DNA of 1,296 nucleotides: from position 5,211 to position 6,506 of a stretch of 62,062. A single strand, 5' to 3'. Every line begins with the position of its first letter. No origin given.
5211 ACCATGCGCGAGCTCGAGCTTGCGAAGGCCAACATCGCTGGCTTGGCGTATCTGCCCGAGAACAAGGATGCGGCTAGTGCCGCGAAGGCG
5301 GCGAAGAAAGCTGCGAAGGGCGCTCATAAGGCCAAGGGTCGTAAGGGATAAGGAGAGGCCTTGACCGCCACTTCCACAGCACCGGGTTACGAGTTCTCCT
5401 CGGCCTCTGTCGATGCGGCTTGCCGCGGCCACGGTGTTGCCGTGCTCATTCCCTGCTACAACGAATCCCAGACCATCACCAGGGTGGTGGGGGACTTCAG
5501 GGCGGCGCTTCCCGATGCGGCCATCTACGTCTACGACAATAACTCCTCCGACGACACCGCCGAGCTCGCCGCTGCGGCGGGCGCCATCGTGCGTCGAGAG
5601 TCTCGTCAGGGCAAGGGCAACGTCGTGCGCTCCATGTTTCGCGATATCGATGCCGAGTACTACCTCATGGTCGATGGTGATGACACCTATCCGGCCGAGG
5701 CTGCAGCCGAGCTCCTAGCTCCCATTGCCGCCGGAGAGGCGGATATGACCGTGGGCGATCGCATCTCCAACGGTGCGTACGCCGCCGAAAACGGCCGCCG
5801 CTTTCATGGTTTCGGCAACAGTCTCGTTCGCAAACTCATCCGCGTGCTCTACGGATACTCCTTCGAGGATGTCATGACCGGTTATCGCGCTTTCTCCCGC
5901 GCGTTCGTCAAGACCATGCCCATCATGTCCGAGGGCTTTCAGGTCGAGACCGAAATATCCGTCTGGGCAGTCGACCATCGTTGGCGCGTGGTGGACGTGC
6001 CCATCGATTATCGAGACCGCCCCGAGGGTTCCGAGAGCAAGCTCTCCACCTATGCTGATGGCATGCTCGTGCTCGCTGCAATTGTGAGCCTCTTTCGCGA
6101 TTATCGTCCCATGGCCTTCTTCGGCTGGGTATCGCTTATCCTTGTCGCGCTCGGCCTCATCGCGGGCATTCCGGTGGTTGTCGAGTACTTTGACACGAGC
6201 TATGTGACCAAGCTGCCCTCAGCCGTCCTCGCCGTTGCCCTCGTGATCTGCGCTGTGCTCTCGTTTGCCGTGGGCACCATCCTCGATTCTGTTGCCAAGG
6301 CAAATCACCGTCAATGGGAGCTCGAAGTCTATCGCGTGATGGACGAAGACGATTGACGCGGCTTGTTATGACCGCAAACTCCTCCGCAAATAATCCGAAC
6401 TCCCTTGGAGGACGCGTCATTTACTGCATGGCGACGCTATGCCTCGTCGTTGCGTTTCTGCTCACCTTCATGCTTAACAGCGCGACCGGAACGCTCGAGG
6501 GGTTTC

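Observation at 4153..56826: Family of 29-nt palindromes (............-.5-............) at six gene 3' ends: a REP-like element family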

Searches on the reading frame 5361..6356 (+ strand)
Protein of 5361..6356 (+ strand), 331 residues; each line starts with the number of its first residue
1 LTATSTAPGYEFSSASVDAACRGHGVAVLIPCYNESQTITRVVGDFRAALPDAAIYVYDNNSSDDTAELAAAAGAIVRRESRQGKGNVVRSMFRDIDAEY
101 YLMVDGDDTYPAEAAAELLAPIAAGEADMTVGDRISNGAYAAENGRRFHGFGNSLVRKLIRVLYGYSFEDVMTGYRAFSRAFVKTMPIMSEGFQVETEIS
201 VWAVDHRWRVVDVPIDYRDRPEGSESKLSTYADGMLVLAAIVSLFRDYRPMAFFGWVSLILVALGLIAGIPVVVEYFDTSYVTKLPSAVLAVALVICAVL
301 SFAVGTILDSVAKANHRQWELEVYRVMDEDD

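Call 26: search_protein_families(library=pfam, proteins=[window:5361-6356:+])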
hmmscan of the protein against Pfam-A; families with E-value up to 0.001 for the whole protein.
window:5361-6356:+ (331 aa): 2 families
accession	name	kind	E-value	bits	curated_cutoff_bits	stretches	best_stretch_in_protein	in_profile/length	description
PF00535.33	Glycos_transf_2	-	2.1e-17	64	23.3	1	28-183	2-164/168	Glycosyl transferase family 2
PF13641.12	Glyco_tranf_2_3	-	1.5e-05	25.6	27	1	25-111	2-100/230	Glycosyltransferase like family 2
